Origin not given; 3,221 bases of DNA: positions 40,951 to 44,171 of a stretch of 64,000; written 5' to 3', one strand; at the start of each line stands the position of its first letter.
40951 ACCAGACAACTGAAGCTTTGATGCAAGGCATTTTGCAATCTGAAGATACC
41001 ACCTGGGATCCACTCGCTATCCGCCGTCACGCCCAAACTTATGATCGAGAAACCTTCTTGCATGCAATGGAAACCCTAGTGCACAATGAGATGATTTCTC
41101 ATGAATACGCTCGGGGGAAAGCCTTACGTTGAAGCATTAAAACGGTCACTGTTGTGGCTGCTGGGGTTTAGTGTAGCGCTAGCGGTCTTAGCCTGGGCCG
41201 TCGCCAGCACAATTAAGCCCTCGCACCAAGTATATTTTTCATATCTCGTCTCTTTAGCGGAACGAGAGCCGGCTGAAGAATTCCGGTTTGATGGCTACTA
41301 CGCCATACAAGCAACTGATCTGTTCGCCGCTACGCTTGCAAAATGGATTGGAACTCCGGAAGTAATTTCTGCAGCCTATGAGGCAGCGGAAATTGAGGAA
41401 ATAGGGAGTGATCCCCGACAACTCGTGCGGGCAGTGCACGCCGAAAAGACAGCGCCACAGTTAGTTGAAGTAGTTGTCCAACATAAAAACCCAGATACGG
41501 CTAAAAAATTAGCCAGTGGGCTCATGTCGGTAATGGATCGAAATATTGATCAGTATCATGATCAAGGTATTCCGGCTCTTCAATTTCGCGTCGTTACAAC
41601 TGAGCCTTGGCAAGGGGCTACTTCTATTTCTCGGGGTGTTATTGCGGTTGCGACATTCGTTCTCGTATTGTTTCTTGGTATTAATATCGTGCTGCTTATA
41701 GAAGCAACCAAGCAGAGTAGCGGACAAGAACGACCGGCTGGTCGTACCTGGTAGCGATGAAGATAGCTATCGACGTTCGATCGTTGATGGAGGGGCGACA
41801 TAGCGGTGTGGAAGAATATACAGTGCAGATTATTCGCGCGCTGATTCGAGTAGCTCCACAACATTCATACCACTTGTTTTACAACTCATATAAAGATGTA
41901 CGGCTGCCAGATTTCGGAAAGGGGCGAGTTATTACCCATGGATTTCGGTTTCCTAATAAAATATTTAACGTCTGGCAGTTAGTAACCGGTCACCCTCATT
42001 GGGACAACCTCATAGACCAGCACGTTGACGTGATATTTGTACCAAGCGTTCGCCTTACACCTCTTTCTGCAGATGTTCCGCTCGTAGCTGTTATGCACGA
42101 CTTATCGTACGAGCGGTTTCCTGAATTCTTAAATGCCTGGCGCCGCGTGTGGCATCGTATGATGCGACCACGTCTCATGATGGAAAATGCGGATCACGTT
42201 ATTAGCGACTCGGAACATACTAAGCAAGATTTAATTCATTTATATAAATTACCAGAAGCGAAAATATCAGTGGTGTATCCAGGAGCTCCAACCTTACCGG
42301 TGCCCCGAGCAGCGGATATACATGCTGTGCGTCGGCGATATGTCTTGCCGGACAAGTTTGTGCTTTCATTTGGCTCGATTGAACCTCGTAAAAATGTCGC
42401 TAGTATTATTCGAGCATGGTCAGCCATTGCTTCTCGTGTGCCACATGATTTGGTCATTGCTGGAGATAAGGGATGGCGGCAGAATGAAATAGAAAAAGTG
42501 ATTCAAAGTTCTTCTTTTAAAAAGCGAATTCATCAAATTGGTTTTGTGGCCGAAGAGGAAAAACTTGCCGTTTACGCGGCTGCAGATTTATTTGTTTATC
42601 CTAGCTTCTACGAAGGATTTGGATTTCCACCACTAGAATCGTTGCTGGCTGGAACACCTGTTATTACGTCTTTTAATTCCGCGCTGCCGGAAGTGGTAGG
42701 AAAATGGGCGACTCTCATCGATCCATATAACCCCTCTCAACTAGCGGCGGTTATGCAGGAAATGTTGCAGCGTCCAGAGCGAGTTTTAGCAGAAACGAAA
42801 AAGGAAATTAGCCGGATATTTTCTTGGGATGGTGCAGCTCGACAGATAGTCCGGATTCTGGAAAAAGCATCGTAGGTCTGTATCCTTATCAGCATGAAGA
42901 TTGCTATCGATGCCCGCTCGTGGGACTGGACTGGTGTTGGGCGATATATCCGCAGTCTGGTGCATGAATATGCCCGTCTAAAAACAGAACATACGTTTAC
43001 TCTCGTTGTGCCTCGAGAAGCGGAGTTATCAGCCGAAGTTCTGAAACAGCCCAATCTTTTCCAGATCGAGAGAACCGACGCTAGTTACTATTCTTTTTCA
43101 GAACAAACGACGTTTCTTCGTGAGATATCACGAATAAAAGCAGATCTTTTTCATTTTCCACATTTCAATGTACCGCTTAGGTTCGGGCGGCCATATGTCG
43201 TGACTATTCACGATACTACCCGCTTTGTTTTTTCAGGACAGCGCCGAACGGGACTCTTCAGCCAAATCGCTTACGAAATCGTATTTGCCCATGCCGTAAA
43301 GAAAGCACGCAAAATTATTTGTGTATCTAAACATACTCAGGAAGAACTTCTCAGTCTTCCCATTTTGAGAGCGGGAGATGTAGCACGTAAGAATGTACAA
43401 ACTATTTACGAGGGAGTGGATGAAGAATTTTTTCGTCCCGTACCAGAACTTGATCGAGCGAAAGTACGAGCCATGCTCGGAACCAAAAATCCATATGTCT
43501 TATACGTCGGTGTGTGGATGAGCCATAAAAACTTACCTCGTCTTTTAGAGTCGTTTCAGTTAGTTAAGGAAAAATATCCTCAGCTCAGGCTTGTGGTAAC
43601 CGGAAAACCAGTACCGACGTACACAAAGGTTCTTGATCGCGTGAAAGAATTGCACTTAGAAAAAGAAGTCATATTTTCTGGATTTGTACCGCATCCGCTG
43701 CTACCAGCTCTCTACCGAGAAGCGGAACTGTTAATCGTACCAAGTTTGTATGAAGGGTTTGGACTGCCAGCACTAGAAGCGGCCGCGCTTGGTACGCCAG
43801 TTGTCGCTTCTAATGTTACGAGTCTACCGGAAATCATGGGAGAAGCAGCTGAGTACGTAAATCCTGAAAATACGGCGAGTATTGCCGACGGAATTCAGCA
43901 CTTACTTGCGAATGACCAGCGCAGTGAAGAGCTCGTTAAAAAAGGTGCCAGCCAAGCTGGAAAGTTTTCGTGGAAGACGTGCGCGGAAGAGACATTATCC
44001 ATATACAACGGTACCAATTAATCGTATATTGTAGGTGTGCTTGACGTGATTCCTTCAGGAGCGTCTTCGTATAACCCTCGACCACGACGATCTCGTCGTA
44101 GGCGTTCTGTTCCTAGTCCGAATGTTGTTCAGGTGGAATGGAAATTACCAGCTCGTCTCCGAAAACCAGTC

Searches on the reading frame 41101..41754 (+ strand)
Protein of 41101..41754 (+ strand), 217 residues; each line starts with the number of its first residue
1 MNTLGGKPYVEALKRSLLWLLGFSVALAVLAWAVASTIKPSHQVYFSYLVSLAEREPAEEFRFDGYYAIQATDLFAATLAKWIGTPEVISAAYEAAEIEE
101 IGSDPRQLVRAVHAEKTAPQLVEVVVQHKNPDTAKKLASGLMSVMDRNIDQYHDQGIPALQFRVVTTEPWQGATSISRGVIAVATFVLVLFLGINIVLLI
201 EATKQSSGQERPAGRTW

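Call 27: search_protein_families(library=pfam, proteins=[window:41101-41754:+], max_evalue=10)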
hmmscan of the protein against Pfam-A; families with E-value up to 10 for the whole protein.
window:41101-41754:+ (217 aa): 1 family
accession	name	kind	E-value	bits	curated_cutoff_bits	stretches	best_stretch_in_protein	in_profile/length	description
PF02706.20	Wzz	-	0.46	11.3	25.5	1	10-90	9-85/91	Chain length determinant protein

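Call 39: search_protein_families(library=ncbifam, proteins=[window:41101-41754:+], max_evalue=0.00001)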
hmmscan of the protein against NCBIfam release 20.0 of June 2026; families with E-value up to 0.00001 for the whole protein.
window:41101-41754:+ (217 aa): 0 families

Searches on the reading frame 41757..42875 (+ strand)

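Call 27: search_protein_families(library=pfam, proteins=[window:41757-42875:+], max_evalue=10)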
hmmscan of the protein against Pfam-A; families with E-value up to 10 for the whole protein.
window:41757-42875:+ (372 aa): 5 families
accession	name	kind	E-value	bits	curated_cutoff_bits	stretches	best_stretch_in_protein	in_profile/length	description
PF00534.26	Glycos_transf_1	-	6.2e-28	97.9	26.4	1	199-341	15-160/172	Glycosyl transferases group 1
PF13692.12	Glyco_trans_1_4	-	1.2e-24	87.6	27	1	201-338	3-141/142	Glycosyl transferases group 1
PF13439.12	Glyco_transf_4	-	1.1e-16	61.8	28.5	1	16-177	2-166/170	Glycosyltransferase Family 4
PF20706.3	GT4-conflict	-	6.6e-09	35.7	26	1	199-317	197-323/385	Family 4 Glycosyltransferase in conflict systems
PF13579.12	Glyco_trans_4_4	-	1.4e-06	29.2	29.7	1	63-176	54-158/158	Glycosyl transferase 4-like domain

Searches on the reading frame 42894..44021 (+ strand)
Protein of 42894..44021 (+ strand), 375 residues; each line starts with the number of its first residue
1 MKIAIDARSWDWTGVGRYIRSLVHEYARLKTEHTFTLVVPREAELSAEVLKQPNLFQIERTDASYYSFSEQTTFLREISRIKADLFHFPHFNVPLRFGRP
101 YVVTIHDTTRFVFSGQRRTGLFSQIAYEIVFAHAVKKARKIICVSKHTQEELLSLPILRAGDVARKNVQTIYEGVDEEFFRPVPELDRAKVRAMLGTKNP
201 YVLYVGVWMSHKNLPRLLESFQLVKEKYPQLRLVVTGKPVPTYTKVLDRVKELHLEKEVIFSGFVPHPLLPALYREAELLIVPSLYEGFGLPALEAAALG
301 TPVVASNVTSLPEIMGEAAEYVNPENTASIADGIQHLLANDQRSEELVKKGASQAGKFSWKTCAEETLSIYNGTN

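Call 27: search_protein_families(library=pfam, proteins=[window:42894-44021:+], max_evalue=10)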
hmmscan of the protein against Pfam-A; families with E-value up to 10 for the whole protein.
window:42894-44021:+ (375 aa): 7 families
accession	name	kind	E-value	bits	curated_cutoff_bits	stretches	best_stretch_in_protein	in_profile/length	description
PF00534.26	Glycos_transf_1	-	3.6e-34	118.2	26.4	1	197-352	13-170/172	Glycosyl transferases group 1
PF13692.12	Glyco_trans_1_4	-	4.1e-29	102.1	27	1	200-340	2-142/142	Glycosyl transferases group 1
PF13439.12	Glyco_transf_4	-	2.2e-15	57.5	28.5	1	13-178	2-169/170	Glycosyltransferase Family 4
PF20706.3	GT4-conflict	-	1.3e-11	44.6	26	1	192-327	190-329/385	Family 4 Glycosyltransferase in conflict systems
PF13524.12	Glyco_trans_1_2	-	8.7e-07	29.4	25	1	224-354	9-128/144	Glycosyl transferase-like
PF13579.12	Glyco_trans_4_4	-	9.7e-07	29.7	29.7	1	13-156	1-146/158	Glycosyl transferase 4-like domain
PF00982.27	Glyco_transf_20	-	0.013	14.7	32.5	1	269-346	364-445/473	Glycosyltransferase family 20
